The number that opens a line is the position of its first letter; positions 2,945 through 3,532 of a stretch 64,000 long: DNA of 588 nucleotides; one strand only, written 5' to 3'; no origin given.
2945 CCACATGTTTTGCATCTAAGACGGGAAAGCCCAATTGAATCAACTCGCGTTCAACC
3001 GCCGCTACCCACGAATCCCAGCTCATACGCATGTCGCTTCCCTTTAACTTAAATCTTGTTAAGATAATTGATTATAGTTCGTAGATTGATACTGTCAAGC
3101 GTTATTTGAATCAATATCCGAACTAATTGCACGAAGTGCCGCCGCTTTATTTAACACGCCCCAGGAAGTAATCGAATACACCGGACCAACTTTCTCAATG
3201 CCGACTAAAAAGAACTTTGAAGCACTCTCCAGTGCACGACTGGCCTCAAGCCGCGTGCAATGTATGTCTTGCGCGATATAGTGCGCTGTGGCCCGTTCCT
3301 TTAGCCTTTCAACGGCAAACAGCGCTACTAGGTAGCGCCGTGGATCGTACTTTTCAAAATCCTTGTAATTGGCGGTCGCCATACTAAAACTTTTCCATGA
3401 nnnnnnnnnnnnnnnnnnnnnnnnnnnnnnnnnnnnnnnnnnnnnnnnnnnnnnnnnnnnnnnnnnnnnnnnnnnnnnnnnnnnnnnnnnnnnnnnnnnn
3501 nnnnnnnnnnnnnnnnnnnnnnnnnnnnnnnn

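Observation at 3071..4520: Duplicated 30-bp consensus sigma70 promoter module driving successive minus-strand small-gene operons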

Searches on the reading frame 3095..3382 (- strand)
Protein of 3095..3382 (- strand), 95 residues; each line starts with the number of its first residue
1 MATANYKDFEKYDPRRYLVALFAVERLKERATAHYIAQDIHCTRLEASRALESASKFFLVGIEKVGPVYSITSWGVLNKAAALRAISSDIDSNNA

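Call 8: search_protein_families(library=pfam, proteins=[window:3095-3382:-], max_evalue=0.01)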
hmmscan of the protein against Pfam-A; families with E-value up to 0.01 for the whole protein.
window:3095-3382:- (95 aa): 0 families

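Call 38: find_homologous_proteins(query=window:3095-3382:-, max_evalue=0.01)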
Query window:3095-3382:- (95 aa): 25 proteins with E <= 0.01 among 34 candidates.
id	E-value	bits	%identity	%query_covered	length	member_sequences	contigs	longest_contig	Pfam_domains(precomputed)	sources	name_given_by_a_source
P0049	1.6e-51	190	95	100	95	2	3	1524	-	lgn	-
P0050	2.0e-45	170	85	100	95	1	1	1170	-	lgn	-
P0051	1.9e-40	155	82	94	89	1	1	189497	-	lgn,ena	-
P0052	6.2e-38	147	84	92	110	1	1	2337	-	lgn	-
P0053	2.2e-37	145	79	92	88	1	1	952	-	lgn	-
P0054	4.0e-37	144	80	92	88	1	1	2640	-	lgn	-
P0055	5.3e-36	140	79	89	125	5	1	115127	-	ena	-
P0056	5.7e-36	140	78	91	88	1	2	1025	-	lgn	-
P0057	1.2e-35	139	78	92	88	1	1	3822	-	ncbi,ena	-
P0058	1.8e-35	139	78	93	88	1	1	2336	-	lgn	-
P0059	2.9e-35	138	77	93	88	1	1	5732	-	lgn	-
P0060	4.5e-35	137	80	88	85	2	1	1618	-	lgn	-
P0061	5.6e-35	137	76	91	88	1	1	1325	-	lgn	-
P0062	6.9e-35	137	74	93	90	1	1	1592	-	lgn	-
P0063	7.3e-35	137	72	87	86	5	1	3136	-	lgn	-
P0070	4.2e-31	125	75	88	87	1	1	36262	-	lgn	-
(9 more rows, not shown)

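Call 42: find_related_loci(query=A1, collection=metagenome_contigs, flank=5000)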
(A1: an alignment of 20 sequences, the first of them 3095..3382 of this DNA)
Query A1 (95 aa) in metagenome_contigs; peptide patterns used: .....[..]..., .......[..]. (x = any residue, [..] = any of these).
65 stretches matched a pattern; 5 encode a relative of the query (tblastn E <= 1e-3); 5 distinct loci.
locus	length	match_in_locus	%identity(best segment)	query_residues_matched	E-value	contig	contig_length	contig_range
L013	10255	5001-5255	79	3-87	1e-43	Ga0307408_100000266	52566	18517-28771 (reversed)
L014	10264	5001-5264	74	1-88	3e-42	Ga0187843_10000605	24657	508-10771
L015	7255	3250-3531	70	1-94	4e-41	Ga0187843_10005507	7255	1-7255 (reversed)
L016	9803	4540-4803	69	1-88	6e-38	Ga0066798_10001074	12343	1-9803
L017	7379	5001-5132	52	5-48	1e-11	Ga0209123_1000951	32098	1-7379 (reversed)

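Call 43: find_related_loci(query=A1, collection=genome_contigs, flank=5000)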
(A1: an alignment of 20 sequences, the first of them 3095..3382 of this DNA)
Query A1 (95 aa) in genome_contigs; peptide patterns used: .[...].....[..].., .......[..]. (x = any residue, [..] = any of these).
12 stretches matched a pattern; 1 encode a relative of the query (tblastn E <= 1e-3); 1 distinct loci.
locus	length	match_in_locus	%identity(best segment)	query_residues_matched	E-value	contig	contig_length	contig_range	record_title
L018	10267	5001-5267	55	5-93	1e-29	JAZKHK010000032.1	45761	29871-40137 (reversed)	MAG: Pseudomonadota bacterium isolate DC_SW_03_SPN07022020-bin006_1 DCSW031SPN_B006_1_000000000032, whole genome shotgun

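Call 46: find_related_loci(query=A1, collection=viral_contigs, flank=5000)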
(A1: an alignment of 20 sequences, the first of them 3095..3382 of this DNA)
Query A1 (95 aa) in viral_contigs; peptide patterns used: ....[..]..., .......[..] (x = any residue, [..] = any of these).
32 stretches matched a pattern, but none encodes a relative of the query by tblastn (E <= 1e-3).

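Call 47: search_dna_similar(query=window:3095-3382:-, collection=plasmids, mode=protein, max_evalue=0.001, max_rows=30)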
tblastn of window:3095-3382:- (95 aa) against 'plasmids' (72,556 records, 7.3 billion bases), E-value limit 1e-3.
Records with a match: 3; places in all: 3; records where one place covers at least 80% of the query: 2.
Best place of each record, by identity: <60% 3.
By first word of the organism name: Janthinobacterium 1; Paraburkholderia 1; Pseudomonas 1.
By predicted mobility (MOB-suite, as given by PLSDB): non-mobilizable 2; conjugative 1.
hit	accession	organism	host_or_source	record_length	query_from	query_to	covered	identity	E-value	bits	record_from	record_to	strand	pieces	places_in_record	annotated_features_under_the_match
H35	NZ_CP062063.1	Janthinobacterium sp. HH102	whole organism,water rainwater-tap ...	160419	1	88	93%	46.1%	3e-17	82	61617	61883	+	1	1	dnaB: replicative DNA helicase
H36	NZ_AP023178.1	Paraburkholderia largidicola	Physopelta gutta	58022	5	79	79%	53.3%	3e-17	82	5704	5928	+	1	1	hypothetical protein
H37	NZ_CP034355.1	Pseudomonas aeruginosa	Homo sapiens,urine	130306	8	94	92%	35.2%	1e-3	43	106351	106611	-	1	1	hypothetical protein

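Call 48: get_annotated_region(hit=H35, flank=4000)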
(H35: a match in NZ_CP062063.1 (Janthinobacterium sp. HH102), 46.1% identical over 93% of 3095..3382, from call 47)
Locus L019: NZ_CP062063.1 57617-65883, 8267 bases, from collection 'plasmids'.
description: Janthinobacterium sp. HH102 plasmid pJAB4160, complete sequence
organism: Janthinobacterium sp. HH102 (NCBI taxid 1537274)
taxonomy: Bacteria; Pseudomonadota; Betaproteobacteria; Burkholderiales; Oxalobacteraceae; Janthinobacterium; Janthinobacterium sp. HH102
host: -; source: whole organism,water rainwater-tap Botanic Garden Hamburg; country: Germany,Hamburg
typing (MOB-suite, as given by PLSDB): non-mobilizable
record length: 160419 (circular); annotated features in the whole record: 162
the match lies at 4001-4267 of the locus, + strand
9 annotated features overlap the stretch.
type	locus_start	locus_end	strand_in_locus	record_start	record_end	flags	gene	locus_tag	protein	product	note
CDS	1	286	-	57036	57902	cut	-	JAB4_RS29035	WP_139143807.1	N-6 DNA methylase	GO:0006306 - DNA methylation [Evidence IEA]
CDS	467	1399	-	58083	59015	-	-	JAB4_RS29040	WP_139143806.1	hypothetical protein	-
CDS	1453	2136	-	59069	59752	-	-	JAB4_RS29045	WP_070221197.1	N-acetylmuramoyl-L-alanine amidase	-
CDS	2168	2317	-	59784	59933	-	-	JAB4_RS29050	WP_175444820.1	hypothetical protein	-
CDS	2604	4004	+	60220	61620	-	dnaB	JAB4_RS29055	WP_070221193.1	replicative DNA helicase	GO:0006260 - DNA replication [Evidence IEA]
CDS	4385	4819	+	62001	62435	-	-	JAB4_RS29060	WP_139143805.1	hypothetical protein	-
CDS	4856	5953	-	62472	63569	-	-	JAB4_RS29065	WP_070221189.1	hypothetical protein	-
CDS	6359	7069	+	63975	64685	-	-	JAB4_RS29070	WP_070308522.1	hypothetical protein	-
CDS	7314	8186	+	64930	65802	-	-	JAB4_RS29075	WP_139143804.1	HNH endonuclease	-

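Call 49: get_annotated_region(hit=H36, flank=4000)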
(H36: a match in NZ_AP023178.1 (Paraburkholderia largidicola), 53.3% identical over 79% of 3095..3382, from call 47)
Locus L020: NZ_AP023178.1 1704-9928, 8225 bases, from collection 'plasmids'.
description: Paraburkholderia sp. PGU16 plasmid PPGU16_p3, complete sequence
organism: Paraburkholderia largidicola (NCBI taxid 2735433)
taxonomy: Bacteria; Pseudomonadota; Betaproteobacteria; Burkholderiales; Burkholderiaceae; Paraburkholderia; Paraburkholderia largidicola
host: -; source: Physopelta gutta; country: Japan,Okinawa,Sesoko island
typing (MOB-suite, as given by PLSDB): non-mobilizable
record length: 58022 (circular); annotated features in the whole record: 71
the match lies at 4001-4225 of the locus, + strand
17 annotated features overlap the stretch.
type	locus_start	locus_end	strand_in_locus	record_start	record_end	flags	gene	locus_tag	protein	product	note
CDS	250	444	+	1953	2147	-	-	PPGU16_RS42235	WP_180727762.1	hypothetical protein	-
CDS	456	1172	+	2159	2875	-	-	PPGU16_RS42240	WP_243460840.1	transglycosylase SLT domain-containing protein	-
CDS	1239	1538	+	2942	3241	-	-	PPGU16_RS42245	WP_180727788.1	TrbM/KikA/MpfK family conjugal transfer protein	-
CDS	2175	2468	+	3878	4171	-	-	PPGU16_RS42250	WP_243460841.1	DUF3717 domain-containing protein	-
CDS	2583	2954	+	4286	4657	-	-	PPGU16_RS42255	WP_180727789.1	hypothetical protein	-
CDS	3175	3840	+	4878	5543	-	-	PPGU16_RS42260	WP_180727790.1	hypothetical protein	-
CDS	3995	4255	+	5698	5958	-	-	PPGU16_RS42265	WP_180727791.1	hypothetical protein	-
CDS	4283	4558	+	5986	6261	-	-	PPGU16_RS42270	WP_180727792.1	hypothetical protein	-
CDS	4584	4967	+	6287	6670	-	-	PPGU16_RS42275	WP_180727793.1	hypothetical protein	-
CDS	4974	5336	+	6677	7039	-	-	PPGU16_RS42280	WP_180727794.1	hypothetical protein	-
CDS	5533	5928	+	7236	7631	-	-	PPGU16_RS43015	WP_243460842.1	hypothetical protein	-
CDS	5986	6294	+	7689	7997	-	-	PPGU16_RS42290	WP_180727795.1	hypothetical protein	-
CDS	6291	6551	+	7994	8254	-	-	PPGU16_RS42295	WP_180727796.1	hypothetical protein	-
CDS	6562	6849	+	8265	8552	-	-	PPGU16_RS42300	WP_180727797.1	hypothetical protein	-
CDS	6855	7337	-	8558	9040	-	-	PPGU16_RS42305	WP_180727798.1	hypothetical protein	-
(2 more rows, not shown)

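Call 50: get_annotated_region(hit=H37, flank=4000)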
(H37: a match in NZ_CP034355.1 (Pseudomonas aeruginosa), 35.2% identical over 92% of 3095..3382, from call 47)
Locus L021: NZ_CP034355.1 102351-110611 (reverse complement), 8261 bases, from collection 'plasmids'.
description: Pseudomonas aeruginosa strain IMP-13 plasmid pPYO_TB, complete sequence
organism: Pseudomonas aeruginosa (NCBI taxid 287)
taxonomy: Bacteria; Pseudomonadota; Gammaproteobacteria; Pseudomonadales; Pseudomonadaceae; Pseudomonas; Pseudomonas aeruginosa
host: -; source: Homo sapiens,urine; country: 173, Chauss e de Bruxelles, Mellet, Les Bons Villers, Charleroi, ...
typing (MOB-suite, as given by PLSDB): conjugative; replicon rep_cluster_339; relaxase MOBQ; mating-pair formation MPF_I
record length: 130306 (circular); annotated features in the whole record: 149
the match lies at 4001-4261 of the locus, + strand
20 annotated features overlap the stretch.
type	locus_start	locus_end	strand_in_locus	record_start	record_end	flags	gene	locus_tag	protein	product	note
CDS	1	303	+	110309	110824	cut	-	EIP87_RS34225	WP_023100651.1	hypothetical protein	-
CDS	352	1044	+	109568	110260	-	-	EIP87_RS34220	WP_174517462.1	EAL domain-containing protein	-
CDS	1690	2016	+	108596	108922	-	-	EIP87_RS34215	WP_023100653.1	hypothetical protein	-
CDS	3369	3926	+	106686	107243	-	-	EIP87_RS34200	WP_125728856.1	tyrosine-type recombinase/integrase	GO:0015074 - DNA integration [Evidence IEA]; GO:0006310 - DNA recombination [Evidence IEA]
CDS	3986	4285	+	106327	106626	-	-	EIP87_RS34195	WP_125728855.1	hypothetical protein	-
CDS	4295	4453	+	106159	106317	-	-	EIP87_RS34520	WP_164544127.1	hypothetical protein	-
CDS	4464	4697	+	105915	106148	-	-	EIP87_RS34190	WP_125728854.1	hypothetical protein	-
CDS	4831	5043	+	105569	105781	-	-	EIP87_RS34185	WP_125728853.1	hypothetical protein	-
CDS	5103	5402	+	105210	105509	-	-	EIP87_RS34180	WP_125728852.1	hypothetical protein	-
CDS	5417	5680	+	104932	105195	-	-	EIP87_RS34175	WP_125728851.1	hypothetical protein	-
CDS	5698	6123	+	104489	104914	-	-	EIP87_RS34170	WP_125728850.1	hypothetical protein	-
CDS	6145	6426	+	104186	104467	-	-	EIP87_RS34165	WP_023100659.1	hypothetical protein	-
CDS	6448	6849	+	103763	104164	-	-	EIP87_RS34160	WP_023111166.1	phage protein NinX family protein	-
CDS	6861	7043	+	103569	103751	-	-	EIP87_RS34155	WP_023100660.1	hypothetical protein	-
CDS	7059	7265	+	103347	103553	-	-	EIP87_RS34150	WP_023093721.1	hypothetical protein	-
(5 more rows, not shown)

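Call 53: search_solved_structures(query=A1, max_evalue=10)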
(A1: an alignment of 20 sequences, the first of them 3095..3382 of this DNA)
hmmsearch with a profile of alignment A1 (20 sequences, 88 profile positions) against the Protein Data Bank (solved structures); distinct sequences matched with E-value up to 10: 0.
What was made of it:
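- On Plasmid auto-repressed regulon of the KorA/ArdK type: No PDB sequence hit (call 53).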

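Call 58: predict_structure(alignment_id=A1)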
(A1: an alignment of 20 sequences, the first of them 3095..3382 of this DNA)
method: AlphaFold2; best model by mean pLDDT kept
length: 95 residues; sequences in the alignment: 20
mean_pLDDT: 90.9   pTM: 0.82
mean pLDDT of the five models: 90.9, 89.9, 89.8, 89.3, 86.6
residues with pLDDT >= 90: 81; 70-90: 6; 50-70: 2; < 50: 6
segments of 3 or more residues with pLDDT < 50: 90-95
pLDDT, mean of each block of 10 residues (from residue 1): 87 95 96 98 97 96 97 95 83 41
secondary structure, 60 per line:
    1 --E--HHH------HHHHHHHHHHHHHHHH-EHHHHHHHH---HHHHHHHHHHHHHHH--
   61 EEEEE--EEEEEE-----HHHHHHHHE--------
elements in order: H15-30 H33-40 H44-58 E61-65 E68-73 H79-86
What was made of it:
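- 3095..3382 (-): p95: a 95-aa predicted winged helix-turn-helix protein, the candidate repressor. Single copy in the window. AF2 pLDDT 90.9, topology H-H-H-beta hairpin-H (call 58).
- On Winged helix-turn-helix transcription regulators (MarR/ArsR-like fold class): AF2 model H15-30, H33-40, H44-58, E61-65, E68-73, H79-86; pLDDT 90.9 (call 58).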

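Call 60: fold_search(model_id=the predicted structure, library=pdb)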
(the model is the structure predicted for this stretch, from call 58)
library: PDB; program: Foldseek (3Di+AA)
matches with E <= 10: 1677; with E <= 0.001: 0
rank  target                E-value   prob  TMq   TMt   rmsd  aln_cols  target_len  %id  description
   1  1qgp_MODEL_1_A        2.2e-02  1.00  0.47  0.57   3.3        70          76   24  NMR STRUCTURE OF THE Z-ALPHA DOMAIN OF ADAR1, 15 STRUCTURES (released 1999-10-19)
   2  8eju_B                4.7e-02  0.96  0.48  0.21   4.6        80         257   19  The crystal structure of Pseudomonas putida PcaR (released 2024-03-20)
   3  3o3k                  5.0e-02  0.98  0.55  0.57   3.8        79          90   14  Crystal structure of AF1382 from Archaeoglobus fulgidus (released 2010-08-04)
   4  5trd_A                5.7e-02  0.99  0.48  0.23   3.4        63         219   13  Structure of RbkR (Riboflavin Kinase) from Thermoplasma acidophilum determined in complex with CTP and its cognate DNA (released 2016-11-23)
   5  8ejv_B                6.0e-02  0.99  0.50  0.21   3.5        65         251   23  The crystal structure of Pseudomonas putida PcaR in complex with succinate (released 2024-03-20)
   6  6cdb_A                6.0e-02  0.97  0.47  0.46   4.1        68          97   15  Crystal Structure of V66L CzrA in the Zn(II)bound state (released 2018-07-11)
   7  3eco_A                6.0e-02  0.93  0.48  0.37   4.9        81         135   14  Crystal structure of MepR, a transcription regulator of the Staphylococcus aureus multidrug efflux pump MepA (released 2009-02-10)
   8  1smt_A                6.4e-02  0.97  0.52  0.51   3.5        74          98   24  SMTB REPRESSOR FROM SYNECHOCOCCUS PCC7942 (released 1997-12-03)
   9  4lln_D                6.8e-02  0.93  0.50  0.38   4.2        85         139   18  Crystal structure of S. aureus MepR-DNA complex (released 2014-05-14)
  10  6hsm_G                6.8e-02  0.89  0.47  0.32   5.3        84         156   14  Structure of partially reduced RsrR in space group P2(1)2(1)2(1) (released 2019-01-30)
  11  8ejv_A                7.3e-02  0.99  0.47  0.19   2.4        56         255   23  The crystal structure of Pseudomonas putida PcaR in complex with succinate (released 2024-03-20)
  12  2qvo                  7.3e-02  0.96  0.55  0.59   4.2        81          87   14  Crystal structure of AF1382 from Archaeoglobus fulgidus (released 2007-09-04)
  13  3ov8                  7.3e-02  0.96  0.53  0.54   4.1        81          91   14  Crystal structure of AF1382 from Archaeoglobus fulgidus, High resolution (released 2011-11-16)
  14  6j05_B                7.3e-02  0.90  0.45  0.46   5.0        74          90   18  Structures of two ArsR As(III)-responsive repressors: implications for the mechanism of derepression (released 2019-07-03)
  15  5yi3_B                7.3e-02  0.84  0.46  0.33   6.2        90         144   13  Structure of Lactococcus lactis ZitR, C30S mutant in complex with DNA (released 2017-12-06)
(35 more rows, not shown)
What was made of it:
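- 3095..3382 (-): Foldseek top hits are all wHTH DNA binders, E 0.02-0.1 (call 60).
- On Plasmid auto-repressed regulon of the KorA/ArdK type: The predicted fold is a winged helix (calls 58, 60).
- On Winged helix-turn-helix transcription regulators (MarR/ArsR-like fold class): Best Foldseek E is 0.02 with TM 0.45-0.55, and all top hits are wHTH (call 60).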

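Call 62: search_dna_similar(query=L021:3986-4285:+, collection=plasmids, mode=protein, max_evalue=0.001, max_rows=40, rows=spread)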
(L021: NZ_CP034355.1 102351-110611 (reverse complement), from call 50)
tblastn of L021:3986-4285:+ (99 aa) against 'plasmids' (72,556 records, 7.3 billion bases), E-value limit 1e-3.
Records with a match: 44; places in all: 46; records where one place covers at least 80% of the query: 36.
Best place of each record, by identity: >=99% 1; 60-80% 18; <60% 25.
By first word of the organism name: Pseudomonas 28; Burkholderia 4; Ralstonia 3; Stenotrophomonas 2; Cupriavidus 1; Halomonas 1; Paraburkholderia 1; Janthinobacterium 1; Simplicispira 1; Neptuniibacter 1; and 1 more.
By predicted mobility (MOB-suite, as given by PLSDB): non-mobilizable 36; mobilizable 5; conjugative 3.
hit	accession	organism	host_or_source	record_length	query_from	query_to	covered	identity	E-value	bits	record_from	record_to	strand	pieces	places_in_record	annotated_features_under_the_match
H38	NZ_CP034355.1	Pseudomonas aeruginosa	Homo sapiens,urine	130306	1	99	100%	100.0%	3e-58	199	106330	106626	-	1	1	hypothetical protein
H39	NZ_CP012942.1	Ralstonia solanacearum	plantain,cell culture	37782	6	95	91%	72.2%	8e-36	134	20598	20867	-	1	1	hypothetical protein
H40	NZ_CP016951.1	Cupriavidus taiwanensis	Mimosa,single cell,nodules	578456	6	92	88%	73.6%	7e-34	129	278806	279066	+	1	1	hypothetical protein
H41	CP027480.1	Pseudomonas koreensis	Cultured bacterium isolated from ...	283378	1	89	90%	70.8%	2e-35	133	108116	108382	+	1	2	hypothetical protein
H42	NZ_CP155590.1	Ralstonia solanacearum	Musa sp.,cell culture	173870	8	93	87%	72.1%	6e-25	103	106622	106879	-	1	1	hypothetical protein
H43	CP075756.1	Pseudomonas aeruginosa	Homo sapiens,Cell culture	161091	1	87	88%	69.0%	1e-31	122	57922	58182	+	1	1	hypothetical protein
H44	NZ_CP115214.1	Pseudomonas aeruginosa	Homo sapiens,culture samples from human ...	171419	1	87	88%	69.0%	1e-31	122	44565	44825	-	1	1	hypothetical protein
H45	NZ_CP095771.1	Pseudomonas aeruginosa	Homo sapiens,collection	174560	1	87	88%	69.0%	1e-31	122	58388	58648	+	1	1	hypothetical protein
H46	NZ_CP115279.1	Pseudomonas aeruginosa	Homo sapiens,culture samples from human ...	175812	1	87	88%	69.0%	1e-31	122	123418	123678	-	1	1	hypothetical protein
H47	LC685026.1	Pseudomonas aeruginosa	-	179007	1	87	88%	69.0%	1e-31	122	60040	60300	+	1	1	hypothetical protein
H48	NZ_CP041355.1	Pseudomonas aeruginosa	urinary tract infection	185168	1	87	88%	69.0%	1e-31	122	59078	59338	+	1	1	hypothetical protein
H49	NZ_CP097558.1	Pseudomonas aeruginosa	pure culture,plastic surface of ...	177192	1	86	87%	68.6%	4e-31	121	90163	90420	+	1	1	hypothetical protein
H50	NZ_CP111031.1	Pseudomonas aeruginosa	Homo sapiens,sputum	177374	1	86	87%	68.6%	4e-31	121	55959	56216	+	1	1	hypothetical protein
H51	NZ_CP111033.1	Pseudomonas aeruginosa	Homo sapiens,sputum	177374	1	86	87%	68.6%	4e-31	121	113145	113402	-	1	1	hypothetical protein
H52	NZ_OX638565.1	Pseudomonas aeruginosa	Homo sapiens,urine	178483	1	86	87%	68.6%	4e-31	121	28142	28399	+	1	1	hypothetical protein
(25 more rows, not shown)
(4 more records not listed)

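Call 63: search_dna_similar(query=window:3095-3382:-, collection=phages, mode=protein, max_evalue=0.01)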
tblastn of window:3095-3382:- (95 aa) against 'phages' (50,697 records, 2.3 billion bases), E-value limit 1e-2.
No match.
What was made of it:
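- Tried and rejected: Viral contigs and phage records contain no p95 relatives (calls 46, 63).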

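Call 64: search_protein_families(library=ncbifam, alignment_id=A1, max_evalue=1)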
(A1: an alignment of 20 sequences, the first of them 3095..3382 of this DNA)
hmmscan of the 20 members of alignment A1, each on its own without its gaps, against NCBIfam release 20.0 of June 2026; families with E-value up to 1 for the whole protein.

A. member 1, window:3095-3382:- (95 aa): 0 families

B. families by the number of members that match (of 20 scanned): 3 families
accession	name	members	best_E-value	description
TIGR03879.1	near_KaiC_dom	1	0.067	probable regulatory domain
NF041360.1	GntF_guanitoxin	1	0.087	guanitoxin biosynthesis pre-guanitoxin forming N-methyltransferase GntF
NF008557.0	PRK11493.1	1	0.11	3-mercaptopyruvate sulfurtransferase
